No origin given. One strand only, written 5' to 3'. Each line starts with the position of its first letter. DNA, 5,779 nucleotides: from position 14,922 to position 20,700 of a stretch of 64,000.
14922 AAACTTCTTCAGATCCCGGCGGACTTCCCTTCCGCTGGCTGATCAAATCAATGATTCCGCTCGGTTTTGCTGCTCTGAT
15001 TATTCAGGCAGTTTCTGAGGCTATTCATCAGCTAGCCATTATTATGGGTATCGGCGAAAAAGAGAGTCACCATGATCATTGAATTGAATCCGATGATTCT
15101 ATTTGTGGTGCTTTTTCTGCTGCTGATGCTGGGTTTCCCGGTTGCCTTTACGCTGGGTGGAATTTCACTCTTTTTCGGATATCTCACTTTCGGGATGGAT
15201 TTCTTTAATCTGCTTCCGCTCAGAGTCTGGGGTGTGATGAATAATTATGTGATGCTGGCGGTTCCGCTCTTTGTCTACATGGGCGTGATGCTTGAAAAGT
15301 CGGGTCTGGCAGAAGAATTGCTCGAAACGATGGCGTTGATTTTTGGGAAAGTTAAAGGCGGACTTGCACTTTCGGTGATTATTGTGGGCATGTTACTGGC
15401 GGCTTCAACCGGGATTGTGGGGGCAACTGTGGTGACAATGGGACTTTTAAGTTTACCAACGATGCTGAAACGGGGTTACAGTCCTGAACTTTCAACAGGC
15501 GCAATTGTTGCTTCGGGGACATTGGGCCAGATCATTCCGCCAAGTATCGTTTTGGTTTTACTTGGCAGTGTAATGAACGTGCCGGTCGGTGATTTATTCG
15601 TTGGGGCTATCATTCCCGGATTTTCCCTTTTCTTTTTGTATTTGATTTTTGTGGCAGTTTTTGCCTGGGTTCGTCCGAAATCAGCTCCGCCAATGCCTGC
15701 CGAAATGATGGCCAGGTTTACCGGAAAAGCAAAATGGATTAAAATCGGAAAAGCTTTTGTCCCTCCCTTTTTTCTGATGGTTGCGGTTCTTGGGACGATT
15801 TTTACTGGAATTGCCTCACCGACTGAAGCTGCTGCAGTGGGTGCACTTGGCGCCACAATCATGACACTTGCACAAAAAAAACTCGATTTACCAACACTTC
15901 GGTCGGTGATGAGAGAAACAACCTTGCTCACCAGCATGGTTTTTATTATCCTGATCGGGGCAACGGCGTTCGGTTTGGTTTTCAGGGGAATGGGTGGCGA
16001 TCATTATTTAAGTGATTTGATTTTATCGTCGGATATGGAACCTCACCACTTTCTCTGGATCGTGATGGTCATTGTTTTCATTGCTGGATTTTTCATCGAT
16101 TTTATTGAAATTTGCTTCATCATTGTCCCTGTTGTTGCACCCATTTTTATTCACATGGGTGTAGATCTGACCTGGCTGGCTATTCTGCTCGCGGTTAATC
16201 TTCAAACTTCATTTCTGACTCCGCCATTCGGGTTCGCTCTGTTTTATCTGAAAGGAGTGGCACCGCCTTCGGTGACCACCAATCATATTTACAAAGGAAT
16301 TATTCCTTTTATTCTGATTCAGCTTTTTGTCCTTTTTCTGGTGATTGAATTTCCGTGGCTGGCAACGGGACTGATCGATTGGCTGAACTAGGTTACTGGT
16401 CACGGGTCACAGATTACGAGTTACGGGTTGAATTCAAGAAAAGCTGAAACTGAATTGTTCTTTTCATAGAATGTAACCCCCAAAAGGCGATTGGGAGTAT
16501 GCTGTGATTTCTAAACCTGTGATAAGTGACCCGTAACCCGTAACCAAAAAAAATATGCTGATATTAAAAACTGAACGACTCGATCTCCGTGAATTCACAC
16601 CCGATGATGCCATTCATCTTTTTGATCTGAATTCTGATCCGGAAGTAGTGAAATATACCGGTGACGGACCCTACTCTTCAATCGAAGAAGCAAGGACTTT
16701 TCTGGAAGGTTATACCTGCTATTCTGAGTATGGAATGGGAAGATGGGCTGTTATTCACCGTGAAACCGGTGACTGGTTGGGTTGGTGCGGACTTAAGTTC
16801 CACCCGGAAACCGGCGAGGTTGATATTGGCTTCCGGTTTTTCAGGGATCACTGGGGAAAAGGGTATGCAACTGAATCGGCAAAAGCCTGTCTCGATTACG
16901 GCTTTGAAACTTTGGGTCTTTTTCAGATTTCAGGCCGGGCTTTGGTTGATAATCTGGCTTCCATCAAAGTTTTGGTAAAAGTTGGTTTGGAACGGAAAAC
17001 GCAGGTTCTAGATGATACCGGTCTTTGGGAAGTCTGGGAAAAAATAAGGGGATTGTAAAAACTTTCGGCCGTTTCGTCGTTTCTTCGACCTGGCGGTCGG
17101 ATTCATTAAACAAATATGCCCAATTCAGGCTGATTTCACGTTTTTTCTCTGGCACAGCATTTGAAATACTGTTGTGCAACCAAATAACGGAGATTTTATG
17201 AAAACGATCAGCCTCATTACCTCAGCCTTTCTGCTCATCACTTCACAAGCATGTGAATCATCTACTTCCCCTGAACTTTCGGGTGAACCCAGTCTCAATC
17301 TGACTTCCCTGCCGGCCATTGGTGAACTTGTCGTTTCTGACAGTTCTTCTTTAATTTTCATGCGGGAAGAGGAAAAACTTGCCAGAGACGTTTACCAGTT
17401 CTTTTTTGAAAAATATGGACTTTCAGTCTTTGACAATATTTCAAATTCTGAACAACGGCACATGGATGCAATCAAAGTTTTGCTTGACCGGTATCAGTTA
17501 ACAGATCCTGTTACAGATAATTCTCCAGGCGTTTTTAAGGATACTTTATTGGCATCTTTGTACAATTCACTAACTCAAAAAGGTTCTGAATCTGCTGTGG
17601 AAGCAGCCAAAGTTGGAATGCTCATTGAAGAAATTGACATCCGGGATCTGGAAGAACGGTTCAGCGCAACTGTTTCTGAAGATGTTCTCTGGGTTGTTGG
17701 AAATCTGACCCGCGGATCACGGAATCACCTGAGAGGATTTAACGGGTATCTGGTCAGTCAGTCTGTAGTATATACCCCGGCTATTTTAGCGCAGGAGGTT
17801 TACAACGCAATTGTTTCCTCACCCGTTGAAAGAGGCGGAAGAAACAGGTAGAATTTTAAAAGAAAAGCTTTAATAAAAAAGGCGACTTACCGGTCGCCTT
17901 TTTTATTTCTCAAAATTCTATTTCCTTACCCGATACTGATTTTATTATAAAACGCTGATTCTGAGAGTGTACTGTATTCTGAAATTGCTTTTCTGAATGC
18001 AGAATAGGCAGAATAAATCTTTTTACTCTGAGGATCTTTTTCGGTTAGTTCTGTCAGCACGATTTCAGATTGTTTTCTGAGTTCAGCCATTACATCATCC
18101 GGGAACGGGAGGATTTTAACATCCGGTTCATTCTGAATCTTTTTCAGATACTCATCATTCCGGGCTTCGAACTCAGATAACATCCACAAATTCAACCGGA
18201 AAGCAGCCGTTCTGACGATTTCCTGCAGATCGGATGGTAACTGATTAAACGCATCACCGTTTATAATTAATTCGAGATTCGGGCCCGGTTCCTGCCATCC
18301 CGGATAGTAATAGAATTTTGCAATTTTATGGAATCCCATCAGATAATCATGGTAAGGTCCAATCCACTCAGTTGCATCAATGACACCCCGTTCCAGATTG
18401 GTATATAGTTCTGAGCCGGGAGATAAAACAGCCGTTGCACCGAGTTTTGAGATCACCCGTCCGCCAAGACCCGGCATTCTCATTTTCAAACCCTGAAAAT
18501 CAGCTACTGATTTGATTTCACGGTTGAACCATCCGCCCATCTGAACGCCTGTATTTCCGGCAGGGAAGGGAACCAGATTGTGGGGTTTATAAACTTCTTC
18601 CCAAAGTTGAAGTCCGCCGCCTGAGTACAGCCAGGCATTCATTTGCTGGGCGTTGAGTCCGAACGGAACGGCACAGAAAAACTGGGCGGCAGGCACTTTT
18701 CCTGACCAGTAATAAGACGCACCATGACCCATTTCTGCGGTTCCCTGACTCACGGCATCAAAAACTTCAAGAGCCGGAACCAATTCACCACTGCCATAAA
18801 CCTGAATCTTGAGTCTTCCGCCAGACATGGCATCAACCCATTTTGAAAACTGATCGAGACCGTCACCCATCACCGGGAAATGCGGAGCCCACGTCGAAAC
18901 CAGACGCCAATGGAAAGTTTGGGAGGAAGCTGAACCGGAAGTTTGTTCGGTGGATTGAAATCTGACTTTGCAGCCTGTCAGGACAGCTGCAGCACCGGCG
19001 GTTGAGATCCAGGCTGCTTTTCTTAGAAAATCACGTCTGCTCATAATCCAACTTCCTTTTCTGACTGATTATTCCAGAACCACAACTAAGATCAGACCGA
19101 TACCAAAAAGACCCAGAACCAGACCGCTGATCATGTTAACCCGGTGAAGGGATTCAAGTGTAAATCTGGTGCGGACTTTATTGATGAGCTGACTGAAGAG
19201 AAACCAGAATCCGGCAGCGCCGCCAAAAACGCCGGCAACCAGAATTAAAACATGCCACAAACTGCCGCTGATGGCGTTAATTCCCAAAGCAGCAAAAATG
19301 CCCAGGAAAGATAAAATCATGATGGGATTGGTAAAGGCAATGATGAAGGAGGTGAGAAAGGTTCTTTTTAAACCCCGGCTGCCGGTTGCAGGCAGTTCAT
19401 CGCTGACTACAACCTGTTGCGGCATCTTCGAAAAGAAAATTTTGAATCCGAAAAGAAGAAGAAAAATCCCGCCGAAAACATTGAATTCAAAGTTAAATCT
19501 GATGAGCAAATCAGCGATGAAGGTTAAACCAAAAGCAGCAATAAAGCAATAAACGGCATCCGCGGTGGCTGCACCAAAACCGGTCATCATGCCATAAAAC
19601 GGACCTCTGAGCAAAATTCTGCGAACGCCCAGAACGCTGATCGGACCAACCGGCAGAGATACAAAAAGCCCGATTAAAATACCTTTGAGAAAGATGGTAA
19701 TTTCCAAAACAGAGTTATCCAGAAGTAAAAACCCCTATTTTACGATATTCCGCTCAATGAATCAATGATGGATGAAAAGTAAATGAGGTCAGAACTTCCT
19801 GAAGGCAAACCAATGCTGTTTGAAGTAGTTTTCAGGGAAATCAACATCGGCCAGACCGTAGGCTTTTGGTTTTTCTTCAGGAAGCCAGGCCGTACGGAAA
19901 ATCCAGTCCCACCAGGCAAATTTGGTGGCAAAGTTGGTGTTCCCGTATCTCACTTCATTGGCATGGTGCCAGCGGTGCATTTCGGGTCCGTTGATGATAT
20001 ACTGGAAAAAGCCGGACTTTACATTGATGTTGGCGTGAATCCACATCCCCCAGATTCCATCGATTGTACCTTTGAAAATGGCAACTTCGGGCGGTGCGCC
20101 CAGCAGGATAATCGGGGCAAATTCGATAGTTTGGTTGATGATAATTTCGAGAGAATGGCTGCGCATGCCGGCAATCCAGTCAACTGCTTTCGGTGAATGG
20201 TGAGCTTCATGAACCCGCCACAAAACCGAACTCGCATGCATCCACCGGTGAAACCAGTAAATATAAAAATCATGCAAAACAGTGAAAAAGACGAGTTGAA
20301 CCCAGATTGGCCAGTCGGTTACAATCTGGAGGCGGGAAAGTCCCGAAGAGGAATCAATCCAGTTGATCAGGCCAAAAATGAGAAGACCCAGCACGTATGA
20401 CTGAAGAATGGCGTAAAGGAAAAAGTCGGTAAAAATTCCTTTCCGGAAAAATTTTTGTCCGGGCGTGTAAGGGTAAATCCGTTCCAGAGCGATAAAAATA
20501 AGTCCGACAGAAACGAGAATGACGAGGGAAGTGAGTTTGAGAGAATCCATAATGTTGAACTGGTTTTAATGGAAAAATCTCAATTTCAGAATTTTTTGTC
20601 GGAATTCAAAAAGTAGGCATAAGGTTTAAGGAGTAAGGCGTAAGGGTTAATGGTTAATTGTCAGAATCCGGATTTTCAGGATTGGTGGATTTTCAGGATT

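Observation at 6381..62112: Window-wide system of degenerate 7-nt tandem tracts at gene ends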

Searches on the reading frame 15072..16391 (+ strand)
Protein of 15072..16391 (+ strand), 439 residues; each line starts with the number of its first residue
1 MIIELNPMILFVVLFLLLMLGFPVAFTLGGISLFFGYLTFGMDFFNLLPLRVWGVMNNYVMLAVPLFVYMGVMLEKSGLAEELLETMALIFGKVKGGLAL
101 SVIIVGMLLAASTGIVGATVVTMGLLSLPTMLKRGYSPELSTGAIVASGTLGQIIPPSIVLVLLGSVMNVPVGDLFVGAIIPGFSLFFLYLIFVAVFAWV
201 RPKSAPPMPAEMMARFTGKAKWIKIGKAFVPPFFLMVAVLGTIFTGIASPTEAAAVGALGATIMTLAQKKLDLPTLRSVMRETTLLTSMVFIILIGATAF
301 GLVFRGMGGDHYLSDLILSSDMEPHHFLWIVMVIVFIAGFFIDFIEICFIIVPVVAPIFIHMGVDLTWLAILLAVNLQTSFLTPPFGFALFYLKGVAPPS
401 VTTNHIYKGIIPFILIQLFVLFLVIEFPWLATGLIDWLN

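Call 10: search_protein_families(library=pfam, proteins=[window:15072-16391:+])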
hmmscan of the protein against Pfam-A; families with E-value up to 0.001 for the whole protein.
window:15072-16391:+ (439 aa): 2 families
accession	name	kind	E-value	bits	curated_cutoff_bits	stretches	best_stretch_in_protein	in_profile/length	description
PF06808.19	DctM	-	5.6e-86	289.4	23.8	1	11-430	1-413/413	Tripartite ATP-independent periplasmic transporter, DctM component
PF03553.21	Na_H_antiporter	-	0.0009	19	23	1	73-157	176-259/303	Na+/H+ antiporter family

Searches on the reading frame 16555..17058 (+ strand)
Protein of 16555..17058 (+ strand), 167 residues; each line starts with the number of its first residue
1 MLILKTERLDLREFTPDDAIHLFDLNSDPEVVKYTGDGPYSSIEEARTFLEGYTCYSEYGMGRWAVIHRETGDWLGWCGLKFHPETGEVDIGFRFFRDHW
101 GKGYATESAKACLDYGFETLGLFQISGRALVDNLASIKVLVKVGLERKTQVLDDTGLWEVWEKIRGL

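Call 10: search_protein_families(library=pfam, proteins=[window:16555-17058:+])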
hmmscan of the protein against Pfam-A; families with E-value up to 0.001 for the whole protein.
window:16555-17058:+ (167 aa): 3 families
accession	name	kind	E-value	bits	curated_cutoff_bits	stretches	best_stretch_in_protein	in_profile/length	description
PF13302.13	Acetyltransf_3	-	6.2e-33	114.8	25.4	1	8-145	1-137/138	Acetyltransferase (GNAT) domain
PF00583.31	Acetyltransf_1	-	1.4e-06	29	20.7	1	61-144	33-115/116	Acetyltransferase (GNAT) family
PF13420.13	Acetyltransf_4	-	0.00024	21.6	24.3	1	12-145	2-134/155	Acetyltransferase (GNAT) domain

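Call 36: find_encoding_contigs(protein=window:16555-17058:+, flank=3000, max_places=10)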
Protein window:16555-17058:+ (167 aa): 2 contigs read that carry it; 2 places shown.
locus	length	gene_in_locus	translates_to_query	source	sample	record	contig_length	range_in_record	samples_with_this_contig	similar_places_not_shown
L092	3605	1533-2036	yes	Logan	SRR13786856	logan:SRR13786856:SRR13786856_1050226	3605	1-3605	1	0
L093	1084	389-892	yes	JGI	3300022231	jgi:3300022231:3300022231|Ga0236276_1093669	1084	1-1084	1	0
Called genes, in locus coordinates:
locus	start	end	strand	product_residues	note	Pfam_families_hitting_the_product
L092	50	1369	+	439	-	PF06808:DctM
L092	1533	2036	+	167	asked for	PF13302:Acetyltransf_3, PF00583:Acetyltransf_1 (weak)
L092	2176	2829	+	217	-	PF09968:DUF2202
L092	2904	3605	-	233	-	?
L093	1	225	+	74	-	?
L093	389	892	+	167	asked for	PF13302:Acetyltransf_3, PF00583:Acetyltransf_1 (weak)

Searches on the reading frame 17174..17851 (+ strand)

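Call 14: search_protein_families(library=pfam, proteins=[window:17174-17851:+])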
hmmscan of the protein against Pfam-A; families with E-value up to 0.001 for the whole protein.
window:17174-17851:+ (225 aa): 1 family
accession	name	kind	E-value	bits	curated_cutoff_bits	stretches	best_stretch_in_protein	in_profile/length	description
PF09968.15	DUF2202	-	4.4e-51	173.3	22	1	58-216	3-161/162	Uncharacterized protein domain (DUF2202)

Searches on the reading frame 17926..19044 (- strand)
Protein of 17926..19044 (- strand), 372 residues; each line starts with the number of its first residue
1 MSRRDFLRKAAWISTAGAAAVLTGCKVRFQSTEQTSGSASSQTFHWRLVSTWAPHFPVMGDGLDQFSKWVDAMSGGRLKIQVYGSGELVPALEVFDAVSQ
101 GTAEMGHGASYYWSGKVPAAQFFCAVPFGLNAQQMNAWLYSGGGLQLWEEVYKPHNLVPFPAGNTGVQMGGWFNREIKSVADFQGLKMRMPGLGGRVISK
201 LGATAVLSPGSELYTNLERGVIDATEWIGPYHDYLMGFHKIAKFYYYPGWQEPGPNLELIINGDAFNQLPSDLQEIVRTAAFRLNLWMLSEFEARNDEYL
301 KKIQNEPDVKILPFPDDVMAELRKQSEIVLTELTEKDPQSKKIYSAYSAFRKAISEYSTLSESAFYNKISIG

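Call 14: search_protein_families(library=pfam, proteins=[window:17926-19044:-])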
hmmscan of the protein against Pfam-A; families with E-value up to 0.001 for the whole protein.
window:17926-19044:- (372 aa): 1 family
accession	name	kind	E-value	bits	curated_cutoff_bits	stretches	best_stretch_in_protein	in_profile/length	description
PF03480.18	DctP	-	4.2e-60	203.9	23.4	1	52-336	5-285/286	Bacterial extracellular solute-binding protein, family 7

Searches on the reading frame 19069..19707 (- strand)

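Call 14: search_protein_families(library=pfam, proteins=[window:19069-19707:-])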
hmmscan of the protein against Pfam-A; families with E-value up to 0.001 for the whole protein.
window:19069-19707:- (212 aa): 1 family
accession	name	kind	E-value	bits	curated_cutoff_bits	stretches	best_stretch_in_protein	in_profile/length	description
PF01810.24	LysE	-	3.5e-19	69.5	25.6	1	14-206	1-190/193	LysE type translocator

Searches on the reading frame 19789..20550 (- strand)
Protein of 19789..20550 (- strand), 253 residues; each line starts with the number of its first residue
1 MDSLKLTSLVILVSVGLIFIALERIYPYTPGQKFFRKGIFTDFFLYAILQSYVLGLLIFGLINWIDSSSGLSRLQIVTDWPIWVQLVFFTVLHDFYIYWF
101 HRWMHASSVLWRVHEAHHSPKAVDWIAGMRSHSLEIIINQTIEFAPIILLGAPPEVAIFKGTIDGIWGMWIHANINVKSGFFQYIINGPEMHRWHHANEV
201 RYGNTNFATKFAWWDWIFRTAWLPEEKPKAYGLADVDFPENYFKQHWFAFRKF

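Call 14: search_protein_families(library=pfam, proteins=[window:19789-20550:-])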
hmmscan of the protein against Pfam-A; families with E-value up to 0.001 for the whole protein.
window:19789-20550:- (253 aa): 1 family
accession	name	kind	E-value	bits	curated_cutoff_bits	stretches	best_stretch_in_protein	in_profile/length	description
PF04116.19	FA_hydroxylase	-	9.1e-31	107.4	31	1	87-220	2-132/132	Fatty acid hydroxylase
